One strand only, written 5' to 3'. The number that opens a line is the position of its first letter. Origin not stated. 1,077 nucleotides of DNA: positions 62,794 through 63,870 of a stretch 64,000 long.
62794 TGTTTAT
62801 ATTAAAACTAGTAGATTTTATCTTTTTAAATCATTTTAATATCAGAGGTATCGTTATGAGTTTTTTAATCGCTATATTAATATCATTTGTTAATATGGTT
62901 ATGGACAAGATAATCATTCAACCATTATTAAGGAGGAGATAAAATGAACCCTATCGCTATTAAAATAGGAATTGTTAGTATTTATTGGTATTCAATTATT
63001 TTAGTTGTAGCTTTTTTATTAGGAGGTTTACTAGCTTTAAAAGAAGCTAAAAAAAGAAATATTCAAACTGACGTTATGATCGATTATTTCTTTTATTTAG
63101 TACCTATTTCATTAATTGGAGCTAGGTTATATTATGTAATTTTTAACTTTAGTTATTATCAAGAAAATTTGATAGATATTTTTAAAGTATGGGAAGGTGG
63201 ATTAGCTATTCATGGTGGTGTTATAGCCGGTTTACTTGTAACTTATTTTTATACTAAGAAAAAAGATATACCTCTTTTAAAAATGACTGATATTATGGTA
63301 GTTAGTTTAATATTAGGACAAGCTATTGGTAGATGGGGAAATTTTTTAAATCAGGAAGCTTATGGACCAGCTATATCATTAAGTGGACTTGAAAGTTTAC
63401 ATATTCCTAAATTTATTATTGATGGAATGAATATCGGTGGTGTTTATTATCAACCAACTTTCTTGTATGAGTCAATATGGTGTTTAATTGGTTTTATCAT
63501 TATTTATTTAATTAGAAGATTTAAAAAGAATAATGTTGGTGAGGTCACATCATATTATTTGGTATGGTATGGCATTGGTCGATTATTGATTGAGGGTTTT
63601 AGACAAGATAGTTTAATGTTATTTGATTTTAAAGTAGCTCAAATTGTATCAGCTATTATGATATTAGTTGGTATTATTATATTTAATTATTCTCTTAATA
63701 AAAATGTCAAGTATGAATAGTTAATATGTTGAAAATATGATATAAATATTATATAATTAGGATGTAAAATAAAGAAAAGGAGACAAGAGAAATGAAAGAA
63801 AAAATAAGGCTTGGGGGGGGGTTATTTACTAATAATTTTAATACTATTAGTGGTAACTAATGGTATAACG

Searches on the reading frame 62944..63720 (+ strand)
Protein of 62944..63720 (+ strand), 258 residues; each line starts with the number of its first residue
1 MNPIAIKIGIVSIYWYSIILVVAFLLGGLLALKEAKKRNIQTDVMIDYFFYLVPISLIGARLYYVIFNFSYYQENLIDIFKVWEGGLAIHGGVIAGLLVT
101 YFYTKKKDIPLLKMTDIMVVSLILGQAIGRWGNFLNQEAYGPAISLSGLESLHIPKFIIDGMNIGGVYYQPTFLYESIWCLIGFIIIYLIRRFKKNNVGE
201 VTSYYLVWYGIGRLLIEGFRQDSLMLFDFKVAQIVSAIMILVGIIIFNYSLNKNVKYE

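Call 21: find_encoding_contigs(protein=window:62944-63720:+, flank=6000, max_places=10)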
Protein window:62944-63720:+ (258 aa): 1 contig read that carries it; 1 place shown.
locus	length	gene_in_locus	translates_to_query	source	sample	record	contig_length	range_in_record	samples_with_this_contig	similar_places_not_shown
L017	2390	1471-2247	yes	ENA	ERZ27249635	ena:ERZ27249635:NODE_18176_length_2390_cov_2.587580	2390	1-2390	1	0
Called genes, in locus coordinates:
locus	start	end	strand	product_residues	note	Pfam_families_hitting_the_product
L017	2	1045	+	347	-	?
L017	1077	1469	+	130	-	PF04020:Phage_holin_4_2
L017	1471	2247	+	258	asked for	PF01790:LGT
